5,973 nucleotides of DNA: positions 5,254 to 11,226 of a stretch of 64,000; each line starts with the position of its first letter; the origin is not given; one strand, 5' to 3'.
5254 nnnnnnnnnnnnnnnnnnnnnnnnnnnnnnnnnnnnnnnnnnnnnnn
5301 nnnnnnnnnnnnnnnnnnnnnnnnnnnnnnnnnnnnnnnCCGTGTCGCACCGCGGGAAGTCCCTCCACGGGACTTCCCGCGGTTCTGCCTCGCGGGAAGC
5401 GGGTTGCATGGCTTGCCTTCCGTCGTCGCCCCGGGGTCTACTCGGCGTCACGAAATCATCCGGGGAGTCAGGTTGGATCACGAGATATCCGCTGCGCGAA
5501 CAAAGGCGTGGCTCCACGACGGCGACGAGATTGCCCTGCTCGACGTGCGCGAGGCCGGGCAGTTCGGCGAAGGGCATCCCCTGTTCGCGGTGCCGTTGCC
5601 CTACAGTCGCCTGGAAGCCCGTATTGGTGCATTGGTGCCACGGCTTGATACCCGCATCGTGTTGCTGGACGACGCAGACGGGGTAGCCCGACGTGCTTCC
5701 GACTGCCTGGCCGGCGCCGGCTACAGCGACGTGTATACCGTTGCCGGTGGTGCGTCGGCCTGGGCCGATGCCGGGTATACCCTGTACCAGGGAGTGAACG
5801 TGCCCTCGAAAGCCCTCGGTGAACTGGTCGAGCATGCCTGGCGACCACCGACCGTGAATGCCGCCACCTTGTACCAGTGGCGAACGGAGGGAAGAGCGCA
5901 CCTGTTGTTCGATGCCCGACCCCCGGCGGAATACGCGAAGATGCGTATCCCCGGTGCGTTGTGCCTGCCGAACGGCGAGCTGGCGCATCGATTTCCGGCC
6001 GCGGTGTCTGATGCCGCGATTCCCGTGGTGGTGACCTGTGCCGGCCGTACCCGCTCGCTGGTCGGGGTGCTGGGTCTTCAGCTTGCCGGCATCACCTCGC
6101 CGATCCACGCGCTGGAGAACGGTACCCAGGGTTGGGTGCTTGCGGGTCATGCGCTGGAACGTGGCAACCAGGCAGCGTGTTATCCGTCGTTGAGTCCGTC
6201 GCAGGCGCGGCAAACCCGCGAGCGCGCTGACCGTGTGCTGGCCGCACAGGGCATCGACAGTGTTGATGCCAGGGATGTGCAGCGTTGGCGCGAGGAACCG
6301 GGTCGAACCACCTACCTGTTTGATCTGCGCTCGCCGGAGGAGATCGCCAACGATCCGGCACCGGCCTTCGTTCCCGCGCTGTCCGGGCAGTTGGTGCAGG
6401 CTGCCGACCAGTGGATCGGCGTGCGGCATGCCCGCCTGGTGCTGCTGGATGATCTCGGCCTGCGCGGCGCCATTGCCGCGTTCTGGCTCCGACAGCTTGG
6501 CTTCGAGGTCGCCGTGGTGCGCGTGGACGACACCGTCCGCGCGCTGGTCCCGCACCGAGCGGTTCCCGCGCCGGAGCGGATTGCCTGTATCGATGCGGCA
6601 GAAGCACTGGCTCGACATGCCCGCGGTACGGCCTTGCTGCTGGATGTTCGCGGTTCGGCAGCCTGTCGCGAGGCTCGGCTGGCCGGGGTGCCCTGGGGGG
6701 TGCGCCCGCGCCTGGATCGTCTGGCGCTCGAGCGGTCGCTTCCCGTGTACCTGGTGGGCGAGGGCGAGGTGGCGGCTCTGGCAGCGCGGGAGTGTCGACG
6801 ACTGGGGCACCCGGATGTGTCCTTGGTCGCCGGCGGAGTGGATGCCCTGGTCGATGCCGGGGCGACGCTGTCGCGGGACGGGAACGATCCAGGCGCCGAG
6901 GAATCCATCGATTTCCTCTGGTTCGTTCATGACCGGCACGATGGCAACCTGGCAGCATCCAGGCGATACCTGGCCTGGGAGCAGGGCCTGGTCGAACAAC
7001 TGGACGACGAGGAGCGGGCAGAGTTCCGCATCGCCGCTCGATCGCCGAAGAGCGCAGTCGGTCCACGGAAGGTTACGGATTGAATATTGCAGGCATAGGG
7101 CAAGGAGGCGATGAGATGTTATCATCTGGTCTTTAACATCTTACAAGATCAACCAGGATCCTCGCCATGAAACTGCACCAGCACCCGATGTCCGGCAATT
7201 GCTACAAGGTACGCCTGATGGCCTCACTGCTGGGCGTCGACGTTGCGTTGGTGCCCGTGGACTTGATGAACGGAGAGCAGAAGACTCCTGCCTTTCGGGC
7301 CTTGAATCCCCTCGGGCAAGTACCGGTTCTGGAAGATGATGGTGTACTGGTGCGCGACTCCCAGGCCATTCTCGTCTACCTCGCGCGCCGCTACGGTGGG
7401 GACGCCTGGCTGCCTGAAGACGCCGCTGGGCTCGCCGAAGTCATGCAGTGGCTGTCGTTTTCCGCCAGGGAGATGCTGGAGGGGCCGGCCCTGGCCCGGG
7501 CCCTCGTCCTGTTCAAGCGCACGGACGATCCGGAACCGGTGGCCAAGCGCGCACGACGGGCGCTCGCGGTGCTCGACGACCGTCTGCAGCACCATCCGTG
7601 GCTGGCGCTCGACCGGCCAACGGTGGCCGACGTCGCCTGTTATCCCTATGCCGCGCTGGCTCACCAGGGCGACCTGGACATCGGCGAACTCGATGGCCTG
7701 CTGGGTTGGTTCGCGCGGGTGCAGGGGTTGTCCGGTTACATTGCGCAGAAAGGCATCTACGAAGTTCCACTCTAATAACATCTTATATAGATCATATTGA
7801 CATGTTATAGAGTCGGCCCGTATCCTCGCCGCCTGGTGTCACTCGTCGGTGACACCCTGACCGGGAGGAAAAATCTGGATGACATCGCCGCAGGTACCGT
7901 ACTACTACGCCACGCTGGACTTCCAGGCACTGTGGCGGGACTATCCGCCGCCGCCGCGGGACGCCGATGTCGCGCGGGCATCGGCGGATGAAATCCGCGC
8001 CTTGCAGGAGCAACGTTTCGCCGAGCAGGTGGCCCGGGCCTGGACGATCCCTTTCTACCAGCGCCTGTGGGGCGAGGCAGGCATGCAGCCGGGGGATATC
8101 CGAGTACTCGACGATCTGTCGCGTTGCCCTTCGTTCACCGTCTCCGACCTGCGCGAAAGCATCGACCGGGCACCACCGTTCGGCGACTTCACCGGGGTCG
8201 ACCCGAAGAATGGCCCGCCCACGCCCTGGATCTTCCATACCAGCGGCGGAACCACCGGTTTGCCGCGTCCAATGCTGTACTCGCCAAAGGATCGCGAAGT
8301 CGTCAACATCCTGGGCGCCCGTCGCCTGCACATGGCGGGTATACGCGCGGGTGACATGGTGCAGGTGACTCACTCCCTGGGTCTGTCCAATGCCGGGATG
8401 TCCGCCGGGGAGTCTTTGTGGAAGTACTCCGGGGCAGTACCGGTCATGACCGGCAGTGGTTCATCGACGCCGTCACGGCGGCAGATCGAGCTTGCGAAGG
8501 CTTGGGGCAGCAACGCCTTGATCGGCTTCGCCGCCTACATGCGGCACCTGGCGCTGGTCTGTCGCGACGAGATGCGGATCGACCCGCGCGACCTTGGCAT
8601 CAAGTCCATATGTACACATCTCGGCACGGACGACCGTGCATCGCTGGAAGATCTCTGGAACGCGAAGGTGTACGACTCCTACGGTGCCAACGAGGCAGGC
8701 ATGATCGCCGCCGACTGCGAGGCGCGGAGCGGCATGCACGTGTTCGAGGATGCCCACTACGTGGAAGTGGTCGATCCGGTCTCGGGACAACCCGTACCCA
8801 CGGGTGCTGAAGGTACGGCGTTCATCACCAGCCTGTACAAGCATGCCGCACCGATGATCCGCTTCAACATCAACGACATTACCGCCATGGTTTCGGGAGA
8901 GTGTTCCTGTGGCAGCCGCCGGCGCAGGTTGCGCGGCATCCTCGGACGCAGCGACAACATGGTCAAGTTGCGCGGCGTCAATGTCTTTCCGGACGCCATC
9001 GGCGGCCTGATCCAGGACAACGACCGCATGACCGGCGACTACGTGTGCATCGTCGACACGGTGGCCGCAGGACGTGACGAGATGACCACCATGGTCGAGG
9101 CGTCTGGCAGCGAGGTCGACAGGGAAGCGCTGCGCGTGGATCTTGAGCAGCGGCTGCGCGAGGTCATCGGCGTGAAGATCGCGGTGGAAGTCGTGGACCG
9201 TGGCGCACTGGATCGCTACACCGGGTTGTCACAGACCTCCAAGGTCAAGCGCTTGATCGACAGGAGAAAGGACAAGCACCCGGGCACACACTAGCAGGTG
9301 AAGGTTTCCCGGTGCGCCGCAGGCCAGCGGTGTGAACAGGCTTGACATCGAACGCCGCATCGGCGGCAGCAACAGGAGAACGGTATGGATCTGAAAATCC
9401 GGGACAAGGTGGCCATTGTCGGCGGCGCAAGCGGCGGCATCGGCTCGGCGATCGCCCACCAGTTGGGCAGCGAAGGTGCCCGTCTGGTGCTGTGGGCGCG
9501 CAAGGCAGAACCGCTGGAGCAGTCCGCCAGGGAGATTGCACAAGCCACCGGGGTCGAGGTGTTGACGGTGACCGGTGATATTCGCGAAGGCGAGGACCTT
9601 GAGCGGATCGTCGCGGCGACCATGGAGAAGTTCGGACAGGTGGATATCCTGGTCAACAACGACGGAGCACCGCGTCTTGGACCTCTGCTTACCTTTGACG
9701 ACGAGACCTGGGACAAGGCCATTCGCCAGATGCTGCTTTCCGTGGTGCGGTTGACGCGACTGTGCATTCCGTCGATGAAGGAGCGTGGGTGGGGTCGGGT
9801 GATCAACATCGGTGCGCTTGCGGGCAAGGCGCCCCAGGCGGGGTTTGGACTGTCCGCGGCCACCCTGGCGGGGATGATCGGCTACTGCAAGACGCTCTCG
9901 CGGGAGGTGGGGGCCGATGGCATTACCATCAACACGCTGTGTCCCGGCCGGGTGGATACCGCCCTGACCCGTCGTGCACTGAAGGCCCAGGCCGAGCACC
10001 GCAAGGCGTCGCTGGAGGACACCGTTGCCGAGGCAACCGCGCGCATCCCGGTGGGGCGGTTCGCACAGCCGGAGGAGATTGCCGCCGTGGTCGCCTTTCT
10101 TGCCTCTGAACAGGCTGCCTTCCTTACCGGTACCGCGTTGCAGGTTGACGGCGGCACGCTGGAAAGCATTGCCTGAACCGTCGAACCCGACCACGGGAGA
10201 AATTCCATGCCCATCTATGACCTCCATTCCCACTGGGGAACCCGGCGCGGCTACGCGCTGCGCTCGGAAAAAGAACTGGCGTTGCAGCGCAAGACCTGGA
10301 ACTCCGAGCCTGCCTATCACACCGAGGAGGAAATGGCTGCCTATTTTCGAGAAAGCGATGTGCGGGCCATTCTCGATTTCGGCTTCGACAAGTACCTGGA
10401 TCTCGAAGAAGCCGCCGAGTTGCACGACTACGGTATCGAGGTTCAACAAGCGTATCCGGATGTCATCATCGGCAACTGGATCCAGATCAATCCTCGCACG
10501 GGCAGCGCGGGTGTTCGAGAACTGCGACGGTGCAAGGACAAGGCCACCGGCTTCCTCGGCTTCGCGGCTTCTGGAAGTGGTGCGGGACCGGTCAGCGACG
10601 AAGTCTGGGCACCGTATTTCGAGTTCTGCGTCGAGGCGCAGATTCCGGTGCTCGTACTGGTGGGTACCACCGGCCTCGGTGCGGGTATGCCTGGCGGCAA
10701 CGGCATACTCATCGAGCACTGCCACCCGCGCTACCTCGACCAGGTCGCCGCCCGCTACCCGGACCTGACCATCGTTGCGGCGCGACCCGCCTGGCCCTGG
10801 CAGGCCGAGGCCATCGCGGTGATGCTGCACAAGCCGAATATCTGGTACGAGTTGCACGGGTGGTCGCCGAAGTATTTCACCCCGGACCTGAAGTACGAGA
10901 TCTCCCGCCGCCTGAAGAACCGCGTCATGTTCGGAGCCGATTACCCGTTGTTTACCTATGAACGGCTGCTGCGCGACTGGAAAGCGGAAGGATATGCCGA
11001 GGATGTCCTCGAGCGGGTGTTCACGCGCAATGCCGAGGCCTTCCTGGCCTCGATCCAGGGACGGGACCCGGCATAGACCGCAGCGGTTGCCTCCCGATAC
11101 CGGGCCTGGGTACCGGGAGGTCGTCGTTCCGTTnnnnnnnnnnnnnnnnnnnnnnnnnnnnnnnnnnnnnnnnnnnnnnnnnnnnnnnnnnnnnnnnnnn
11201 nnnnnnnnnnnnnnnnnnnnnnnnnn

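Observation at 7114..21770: Exact palindrome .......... sits in every promoter region of a 17-kb block: candidate undescribed multi-operon regulon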

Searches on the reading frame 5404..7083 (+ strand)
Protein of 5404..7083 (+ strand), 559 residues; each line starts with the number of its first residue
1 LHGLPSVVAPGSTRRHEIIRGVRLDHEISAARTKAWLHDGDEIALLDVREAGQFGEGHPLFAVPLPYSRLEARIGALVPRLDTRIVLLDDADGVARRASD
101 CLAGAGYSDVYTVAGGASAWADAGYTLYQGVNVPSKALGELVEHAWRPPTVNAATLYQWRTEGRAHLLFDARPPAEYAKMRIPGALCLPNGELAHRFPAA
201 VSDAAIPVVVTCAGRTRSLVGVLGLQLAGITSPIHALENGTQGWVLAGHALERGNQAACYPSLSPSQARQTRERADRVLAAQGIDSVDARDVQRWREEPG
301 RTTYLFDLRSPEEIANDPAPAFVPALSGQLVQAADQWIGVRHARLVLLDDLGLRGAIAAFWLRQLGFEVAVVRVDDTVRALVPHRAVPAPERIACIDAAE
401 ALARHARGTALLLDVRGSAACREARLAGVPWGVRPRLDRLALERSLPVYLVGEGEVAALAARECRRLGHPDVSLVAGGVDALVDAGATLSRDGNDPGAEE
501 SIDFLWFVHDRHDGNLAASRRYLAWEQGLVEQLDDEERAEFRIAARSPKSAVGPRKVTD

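Call 25: search_protein_families(library=pfam, proteins=[window:5404-7083:+])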
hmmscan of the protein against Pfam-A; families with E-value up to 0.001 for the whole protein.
window:5404-7083:+ (559 aa): 1 family
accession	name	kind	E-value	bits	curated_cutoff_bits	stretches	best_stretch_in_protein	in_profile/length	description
PF00581.25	Rhodanese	-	2.6e-27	95.7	22.2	2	154-245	3-100/102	Rhodanese-like domain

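Call 44: search_protein_families(library=ncbifam, proteins=[window:5404-7083:+], max_evalue=0.00001)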
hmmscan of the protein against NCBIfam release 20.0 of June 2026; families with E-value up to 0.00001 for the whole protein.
window:5404-7083:+ (559 aa): 3 families
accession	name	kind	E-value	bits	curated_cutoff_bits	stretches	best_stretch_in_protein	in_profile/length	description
NF006444.0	PRK08762.1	equivalog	3.2e-32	111.6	449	2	25-130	14-117/387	molybdopterin-synthase adenylyltransferase MoeB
NF005902.0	PRK07878.1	equivalog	2.5e-11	43.1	647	0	25-122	286-383/392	adenylyltransferase/sulfurtransferase MoeZ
NF001195.0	PRK00162.1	equivalog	2.5e-08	34.2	102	0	30-122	9-98/108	thiosulfate sulfurtransferase GlpE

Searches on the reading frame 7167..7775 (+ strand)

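Call 10: search_protein_families(library=pfam, proteins=[window:7167-7775:+])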
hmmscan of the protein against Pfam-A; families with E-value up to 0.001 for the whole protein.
window:7167-7775:+ (202 aa): 5 families
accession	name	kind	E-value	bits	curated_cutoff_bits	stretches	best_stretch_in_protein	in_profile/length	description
PF13417.12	GST_N_3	-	4.4e-16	59.4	22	1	3-78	1-73/75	Glutathione S-transferase, N-terminal domain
PF13409.12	GST_N_2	-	4.5e-15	56.4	25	1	9-74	2-69/70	Glutathione S-transferase, N-terminal domain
PF02798.26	GST_N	-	1.1e-14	54.9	20.9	1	1-74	3-76/76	Glutathione S-transferase, N-terminal domain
PF13410.11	GST_C_2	-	3.1e-07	30.8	24.9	1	125-184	7-69/69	Glutathione S-transferase, C-terminal domain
PF00043.30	GST_C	-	2.4e-05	24.9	20.7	1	120-185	22-89/93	Glutathione S-transferase, C-terminal domain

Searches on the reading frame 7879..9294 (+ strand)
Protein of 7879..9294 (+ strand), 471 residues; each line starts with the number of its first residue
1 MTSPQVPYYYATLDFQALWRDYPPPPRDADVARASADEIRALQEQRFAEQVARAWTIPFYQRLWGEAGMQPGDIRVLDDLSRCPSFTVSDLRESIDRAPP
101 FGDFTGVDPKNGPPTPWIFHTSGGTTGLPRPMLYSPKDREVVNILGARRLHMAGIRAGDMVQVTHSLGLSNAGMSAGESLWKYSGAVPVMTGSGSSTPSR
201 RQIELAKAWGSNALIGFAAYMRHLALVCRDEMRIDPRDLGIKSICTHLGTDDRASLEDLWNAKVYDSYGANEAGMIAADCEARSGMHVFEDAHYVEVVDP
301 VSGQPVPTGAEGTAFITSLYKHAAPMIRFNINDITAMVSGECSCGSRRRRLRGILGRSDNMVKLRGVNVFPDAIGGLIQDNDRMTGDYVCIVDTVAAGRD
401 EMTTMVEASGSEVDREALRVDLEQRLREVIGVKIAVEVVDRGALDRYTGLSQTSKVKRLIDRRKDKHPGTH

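Call 10: search_protein_families(library=pfam, proteins=[window:7879-9294:+])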
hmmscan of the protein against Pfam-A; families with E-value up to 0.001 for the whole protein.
window:7879-9294:+ (471 aa): 1 family
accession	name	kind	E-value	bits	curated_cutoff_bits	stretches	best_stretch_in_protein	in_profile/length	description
PF14535.12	AMP-binding_C_2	-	1e-13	51.8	25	1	366-463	1-96/96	AMP-binding enzyme C-terminal domain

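Call 44: search_protein_families(library=ncbifam, proteins=[window:7879-9294:+], max_evalue=0.00001)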
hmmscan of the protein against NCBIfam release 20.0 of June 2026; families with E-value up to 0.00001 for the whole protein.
window:7879-9294:+ (471 aa): 7 families
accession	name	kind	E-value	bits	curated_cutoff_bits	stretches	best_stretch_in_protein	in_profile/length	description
NF041878.1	paak_haloarch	equivalog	2.4e-65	220.8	700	1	30-463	4-427/427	phenylacetate--CoA ligase PaaK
TIGR02155.1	PA_CoA_ligase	equivalog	2.2e-58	197.8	646.3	1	33-463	2-422/422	phenylacetate--CoA ligase PaaK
NF053551.1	FlxY_rubin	equivalog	2.4e-41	141.9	520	1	33-463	3-424/424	flexirubin biosynthesis putative acyl-CoA ligase FlxY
NF045666.1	DVU1553_fam_AMP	equivalog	3.9e-34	118.2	300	1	33-357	17-330/331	DVU_1553 family AMP-dependent CoA ligase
NF041217.1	BagE_FevW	exception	8.2e-24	84.3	800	1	36-450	10-398/424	bagremycin/ferroverdin synthetase BagE/FevW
TIGR03335.1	F390_ftsA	equivalog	1e-23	83.8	458.7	1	34-411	9-385/445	coenzyme F390 synthetase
TIGR02304.1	aden_form_hyp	equivalog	9.3e-10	38.1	251.9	1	212-393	189-366/430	F390 synthetase-related protein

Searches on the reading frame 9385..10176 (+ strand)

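Call 10: search_protein_families(library=pfam, proteins=[window:9385-10176:+])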
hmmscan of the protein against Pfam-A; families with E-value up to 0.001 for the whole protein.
window:9385-10176:+ (263 aa): 6 families
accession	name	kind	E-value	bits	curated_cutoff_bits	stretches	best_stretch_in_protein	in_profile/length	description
PF13561.12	adh_short_C2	-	3.9e-51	174.3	27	1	14-257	1-234/236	Enoyl-(Acyl carrier protein) reductase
PF00106.31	adh_short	-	5.7e-48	163.4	26.6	1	8-199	1-191/195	short chain dehydrogenase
PF08659.16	KR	-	2.1e-11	44.5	22.6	1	11-128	4-124/180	KR domain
PF23441.1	SDR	-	2.1e-06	27.8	27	1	8-258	9-255/258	SDR-like rossmann domain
PF13460.12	NAD_binding_10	-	3.1e-05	24.4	27.2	1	14-148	1-102/184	NAD(P)H-binding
PF01370.27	Epimerase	-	0.00037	20.4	20.9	1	11-78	2-62/240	NAD dependent epimerase/dehydratase family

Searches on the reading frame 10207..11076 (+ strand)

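Call 10: search_protein_families(library=pfam, proteins=[window:10207-11076:+])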
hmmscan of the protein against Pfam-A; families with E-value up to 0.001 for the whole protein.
window:10207-11076:+ (289 aa): 1 family
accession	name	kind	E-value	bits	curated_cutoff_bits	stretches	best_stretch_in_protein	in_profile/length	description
PF04909.20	Amidohydro_2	-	7.5e-28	98.5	26.4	1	70-280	64-287/289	Amidohydrolase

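Call 44: search_protein_families(library=ncbifam, proteins=[window:10207-11076:+], max_evalue=0.00001)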
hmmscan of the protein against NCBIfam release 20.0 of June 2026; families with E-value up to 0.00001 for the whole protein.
window:10207-11076:+ (289 aa): 0 families
